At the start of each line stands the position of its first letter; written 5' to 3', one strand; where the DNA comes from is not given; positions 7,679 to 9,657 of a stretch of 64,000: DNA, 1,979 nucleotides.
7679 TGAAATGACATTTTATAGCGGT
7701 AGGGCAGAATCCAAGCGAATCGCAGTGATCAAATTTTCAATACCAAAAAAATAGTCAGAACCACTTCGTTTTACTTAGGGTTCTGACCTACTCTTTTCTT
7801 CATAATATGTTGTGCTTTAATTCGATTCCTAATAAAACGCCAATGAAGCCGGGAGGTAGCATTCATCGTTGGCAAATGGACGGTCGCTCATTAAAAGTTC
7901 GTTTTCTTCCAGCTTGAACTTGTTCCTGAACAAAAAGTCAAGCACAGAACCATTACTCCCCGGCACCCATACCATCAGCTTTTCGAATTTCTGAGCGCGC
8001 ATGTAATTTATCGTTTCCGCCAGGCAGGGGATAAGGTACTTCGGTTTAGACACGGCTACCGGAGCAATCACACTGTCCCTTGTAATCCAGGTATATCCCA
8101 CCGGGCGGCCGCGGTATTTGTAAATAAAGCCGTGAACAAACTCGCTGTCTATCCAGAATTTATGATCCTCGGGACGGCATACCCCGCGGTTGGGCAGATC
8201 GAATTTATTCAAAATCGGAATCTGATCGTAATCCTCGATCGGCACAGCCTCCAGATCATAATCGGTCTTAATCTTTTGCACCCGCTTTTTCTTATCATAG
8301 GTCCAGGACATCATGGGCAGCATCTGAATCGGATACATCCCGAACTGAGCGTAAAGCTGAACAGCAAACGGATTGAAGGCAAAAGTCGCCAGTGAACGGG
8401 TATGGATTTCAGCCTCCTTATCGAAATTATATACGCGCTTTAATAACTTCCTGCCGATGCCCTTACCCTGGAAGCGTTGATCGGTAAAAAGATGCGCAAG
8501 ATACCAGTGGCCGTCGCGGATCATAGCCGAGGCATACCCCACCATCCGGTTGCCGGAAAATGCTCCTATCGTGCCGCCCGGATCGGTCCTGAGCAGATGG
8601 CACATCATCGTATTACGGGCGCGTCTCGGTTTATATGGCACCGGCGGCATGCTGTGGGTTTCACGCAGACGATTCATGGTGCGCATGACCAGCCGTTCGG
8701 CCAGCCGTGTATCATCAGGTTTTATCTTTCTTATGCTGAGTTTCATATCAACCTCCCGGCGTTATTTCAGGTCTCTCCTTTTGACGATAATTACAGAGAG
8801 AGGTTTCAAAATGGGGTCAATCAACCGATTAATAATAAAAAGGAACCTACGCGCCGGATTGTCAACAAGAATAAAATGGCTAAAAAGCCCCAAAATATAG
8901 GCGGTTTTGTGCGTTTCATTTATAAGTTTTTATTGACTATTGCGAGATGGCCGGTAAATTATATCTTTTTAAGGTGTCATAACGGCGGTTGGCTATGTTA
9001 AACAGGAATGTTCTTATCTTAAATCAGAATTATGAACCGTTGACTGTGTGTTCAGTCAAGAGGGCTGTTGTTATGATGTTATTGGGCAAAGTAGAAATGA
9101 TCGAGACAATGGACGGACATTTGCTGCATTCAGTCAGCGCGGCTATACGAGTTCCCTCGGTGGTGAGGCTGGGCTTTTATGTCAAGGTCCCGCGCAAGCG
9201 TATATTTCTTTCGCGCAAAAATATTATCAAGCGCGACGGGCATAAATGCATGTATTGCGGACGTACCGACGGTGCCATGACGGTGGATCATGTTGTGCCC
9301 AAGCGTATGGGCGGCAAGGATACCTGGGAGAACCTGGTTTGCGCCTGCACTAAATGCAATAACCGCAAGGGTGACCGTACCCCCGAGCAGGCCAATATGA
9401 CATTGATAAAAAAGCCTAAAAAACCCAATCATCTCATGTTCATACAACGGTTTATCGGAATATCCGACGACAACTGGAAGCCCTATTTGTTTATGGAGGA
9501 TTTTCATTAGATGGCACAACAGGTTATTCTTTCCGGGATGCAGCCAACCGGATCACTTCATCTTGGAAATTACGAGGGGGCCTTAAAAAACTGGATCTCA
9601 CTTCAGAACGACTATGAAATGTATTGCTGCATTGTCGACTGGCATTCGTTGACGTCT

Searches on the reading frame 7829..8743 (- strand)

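Call 34: search_protein_families(library=pfam, proteins=[window:7829-8743:-], max_evalue=0.001)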
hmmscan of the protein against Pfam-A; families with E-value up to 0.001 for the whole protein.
window:7829-8743:- (304 aa): 4 families
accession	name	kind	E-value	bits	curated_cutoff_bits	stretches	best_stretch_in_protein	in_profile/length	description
PF00583.31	Acetyltransf_1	-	4.6e-17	62.8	20.7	1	35-136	14-116/116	Acetyltransferase (GNAT) family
PF13673.13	Acetyltransf_10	-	1.8e-13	51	23.6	1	59-138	34-109/128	Acetyltransferase (GNAT) domain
PF13508.13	Acetyltransf_7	-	4.7e-10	40.2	27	1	61-135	8-81/84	Acetyltransferase (GNAT) domain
PF14542.12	Acetyltransf_CG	-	0.00013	22.4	30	1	75-113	20-58/80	GCN5-related N-acetyl-transferase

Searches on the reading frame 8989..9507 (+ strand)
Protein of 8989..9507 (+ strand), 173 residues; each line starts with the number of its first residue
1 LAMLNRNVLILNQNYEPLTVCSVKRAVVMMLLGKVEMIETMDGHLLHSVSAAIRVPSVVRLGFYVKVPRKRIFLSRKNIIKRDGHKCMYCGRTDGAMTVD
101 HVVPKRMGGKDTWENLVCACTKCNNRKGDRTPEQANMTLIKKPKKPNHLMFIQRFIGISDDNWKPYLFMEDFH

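Call 34: search_protein_families(library=pfam, proteins=[window:8989-9507:+], max_evalue=0.001)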
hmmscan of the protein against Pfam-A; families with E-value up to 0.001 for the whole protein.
window:8989-9507:+ (173 aa): 3 families
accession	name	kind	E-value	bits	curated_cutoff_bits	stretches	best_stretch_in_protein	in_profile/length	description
PF01844.29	HNH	-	1.4e-15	57.6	21.4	1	87-130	1-47/47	HNH endonuclease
PF14279.12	HNH_5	-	1.4e-15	57.4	27.5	1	87-138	1-54/56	HNH endonuclease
PF13395.12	HNH_4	-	1e-06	29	22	1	95-132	16-53/54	HNH endonuclease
